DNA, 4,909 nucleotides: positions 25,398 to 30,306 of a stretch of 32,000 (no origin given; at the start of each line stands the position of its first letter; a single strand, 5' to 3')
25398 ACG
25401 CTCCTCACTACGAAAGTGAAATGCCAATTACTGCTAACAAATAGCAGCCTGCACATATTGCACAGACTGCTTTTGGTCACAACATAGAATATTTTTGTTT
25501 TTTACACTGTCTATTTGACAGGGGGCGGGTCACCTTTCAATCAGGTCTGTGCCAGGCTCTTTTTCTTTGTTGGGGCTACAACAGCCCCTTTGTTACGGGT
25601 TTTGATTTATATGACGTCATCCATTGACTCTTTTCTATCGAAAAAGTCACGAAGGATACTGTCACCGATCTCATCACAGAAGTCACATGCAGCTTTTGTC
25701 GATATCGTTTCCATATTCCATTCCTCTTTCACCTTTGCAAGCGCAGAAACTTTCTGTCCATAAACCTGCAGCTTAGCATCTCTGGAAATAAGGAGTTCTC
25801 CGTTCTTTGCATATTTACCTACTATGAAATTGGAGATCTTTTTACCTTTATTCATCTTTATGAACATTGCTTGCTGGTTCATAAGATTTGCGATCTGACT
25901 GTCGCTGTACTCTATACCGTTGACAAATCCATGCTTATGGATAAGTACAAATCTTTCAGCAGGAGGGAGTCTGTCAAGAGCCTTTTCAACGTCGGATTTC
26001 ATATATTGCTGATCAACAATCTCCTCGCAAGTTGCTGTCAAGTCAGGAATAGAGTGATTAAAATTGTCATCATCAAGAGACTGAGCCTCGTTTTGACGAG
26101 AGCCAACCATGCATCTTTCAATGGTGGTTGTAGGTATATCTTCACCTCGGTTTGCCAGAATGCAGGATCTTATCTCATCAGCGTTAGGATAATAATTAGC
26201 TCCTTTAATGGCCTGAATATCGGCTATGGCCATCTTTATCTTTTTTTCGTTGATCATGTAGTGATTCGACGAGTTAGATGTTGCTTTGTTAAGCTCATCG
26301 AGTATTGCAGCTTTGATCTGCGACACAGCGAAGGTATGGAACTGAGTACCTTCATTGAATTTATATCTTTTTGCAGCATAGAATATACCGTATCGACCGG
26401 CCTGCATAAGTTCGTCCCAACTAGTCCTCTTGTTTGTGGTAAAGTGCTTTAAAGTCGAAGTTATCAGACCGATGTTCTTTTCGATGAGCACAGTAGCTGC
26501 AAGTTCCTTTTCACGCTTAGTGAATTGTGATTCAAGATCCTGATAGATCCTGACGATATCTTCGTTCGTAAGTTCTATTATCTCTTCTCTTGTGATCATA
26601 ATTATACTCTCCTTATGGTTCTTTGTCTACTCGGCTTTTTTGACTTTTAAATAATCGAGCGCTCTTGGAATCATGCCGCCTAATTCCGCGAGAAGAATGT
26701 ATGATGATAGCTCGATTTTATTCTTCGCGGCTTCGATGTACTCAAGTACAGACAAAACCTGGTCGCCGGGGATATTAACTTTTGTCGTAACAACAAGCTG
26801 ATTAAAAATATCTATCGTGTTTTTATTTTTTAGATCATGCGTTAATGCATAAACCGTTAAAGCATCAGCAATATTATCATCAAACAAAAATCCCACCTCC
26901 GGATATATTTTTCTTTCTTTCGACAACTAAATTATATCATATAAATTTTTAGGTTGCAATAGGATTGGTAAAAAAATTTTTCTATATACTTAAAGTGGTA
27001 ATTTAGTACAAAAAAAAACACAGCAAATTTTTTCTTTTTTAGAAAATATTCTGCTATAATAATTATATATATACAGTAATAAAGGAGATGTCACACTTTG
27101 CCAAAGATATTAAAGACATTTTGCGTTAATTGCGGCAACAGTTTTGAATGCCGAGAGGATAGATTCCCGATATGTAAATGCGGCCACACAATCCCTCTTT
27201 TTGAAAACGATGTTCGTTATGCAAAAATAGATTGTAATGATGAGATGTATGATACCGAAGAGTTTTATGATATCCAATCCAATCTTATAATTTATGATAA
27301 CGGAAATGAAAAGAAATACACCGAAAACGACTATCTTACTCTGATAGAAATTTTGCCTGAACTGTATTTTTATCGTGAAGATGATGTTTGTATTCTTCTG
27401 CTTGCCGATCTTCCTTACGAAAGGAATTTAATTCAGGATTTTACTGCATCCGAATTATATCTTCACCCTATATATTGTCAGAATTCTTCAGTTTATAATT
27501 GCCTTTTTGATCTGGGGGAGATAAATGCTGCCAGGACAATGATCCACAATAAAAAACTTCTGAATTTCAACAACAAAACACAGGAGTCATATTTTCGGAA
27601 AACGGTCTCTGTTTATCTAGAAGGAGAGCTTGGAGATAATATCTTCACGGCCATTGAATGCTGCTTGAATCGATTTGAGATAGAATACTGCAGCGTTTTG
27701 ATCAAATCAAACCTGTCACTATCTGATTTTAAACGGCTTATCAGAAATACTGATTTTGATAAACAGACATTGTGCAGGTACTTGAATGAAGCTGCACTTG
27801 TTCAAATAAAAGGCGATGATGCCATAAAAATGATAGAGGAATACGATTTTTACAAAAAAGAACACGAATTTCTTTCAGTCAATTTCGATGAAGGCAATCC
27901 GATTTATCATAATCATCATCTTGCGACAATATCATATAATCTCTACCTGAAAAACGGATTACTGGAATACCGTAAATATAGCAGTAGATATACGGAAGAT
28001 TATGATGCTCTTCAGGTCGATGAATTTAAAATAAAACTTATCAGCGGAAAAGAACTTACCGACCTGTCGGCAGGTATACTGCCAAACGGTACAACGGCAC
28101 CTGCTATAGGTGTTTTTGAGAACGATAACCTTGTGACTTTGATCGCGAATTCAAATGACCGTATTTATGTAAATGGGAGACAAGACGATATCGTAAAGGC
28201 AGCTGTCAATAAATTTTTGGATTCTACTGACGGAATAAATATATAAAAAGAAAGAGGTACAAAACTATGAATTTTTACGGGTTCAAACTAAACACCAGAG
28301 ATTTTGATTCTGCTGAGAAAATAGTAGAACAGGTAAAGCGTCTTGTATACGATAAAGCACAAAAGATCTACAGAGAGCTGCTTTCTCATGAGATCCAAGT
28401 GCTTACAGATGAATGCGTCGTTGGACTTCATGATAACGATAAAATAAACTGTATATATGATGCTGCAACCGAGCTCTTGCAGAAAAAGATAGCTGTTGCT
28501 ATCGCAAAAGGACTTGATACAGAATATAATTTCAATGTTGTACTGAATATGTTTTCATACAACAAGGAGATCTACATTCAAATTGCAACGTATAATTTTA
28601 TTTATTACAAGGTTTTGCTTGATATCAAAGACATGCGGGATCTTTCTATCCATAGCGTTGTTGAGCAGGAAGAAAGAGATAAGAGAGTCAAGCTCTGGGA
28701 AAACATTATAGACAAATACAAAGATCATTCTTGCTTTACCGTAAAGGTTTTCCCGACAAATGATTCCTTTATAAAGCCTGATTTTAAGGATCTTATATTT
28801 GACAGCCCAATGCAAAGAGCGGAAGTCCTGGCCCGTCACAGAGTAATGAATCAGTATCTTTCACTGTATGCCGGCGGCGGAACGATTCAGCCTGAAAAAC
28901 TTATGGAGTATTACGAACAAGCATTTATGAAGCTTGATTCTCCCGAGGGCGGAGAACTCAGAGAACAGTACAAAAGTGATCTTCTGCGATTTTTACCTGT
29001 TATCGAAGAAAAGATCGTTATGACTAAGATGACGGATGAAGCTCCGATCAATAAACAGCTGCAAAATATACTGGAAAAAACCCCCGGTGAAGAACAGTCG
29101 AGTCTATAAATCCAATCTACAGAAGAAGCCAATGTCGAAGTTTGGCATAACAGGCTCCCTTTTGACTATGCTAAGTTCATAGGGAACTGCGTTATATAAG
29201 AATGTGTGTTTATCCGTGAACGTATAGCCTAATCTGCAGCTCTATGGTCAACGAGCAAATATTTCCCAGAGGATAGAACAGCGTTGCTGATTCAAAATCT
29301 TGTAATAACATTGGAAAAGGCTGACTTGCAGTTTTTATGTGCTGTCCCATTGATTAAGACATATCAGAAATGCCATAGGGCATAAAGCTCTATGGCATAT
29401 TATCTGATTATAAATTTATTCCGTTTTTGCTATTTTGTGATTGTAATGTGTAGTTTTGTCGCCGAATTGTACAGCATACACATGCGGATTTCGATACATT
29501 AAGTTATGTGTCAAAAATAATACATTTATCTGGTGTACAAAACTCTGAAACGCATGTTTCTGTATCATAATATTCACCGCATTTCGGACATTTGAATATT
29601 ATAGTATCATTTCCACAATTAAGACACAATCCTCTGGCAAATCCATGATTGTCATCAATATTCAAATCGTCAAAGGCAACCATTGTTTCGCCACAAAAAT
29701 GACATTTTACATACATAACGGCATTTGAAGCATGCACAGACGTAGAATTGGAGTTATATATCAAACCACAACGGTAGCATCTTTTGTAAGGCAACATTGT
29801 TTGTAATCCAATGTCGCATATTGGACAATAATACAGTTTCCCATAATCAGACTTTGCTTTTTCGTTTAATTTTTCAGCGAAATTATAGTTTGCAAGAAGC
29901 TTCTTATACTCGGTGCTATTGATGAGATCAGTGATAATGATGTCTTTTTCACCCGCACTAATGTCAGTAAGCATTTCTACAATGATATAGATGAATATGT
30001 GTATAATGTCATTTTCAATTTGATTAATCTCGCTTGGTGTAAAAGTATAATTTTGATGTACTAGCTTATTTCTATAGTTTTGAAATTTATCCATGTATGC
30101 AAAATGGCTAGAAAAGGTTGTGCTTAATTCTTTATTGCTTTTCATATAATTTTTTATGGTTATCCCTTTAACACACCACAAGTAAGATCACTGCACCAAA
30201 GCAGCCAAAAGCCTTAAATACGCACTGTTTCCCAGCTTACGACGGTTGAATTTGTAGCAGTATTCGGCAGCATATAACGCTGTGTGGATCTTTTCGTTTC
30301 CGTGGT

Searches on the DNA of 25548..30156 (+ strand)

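Call 24: search_dna_similar(query=window:25548-30156:+, collection=plasmids, mode=near)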
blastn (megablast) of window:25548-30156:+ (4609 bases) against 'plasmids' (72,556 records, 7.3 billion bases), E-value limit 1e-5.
No match.
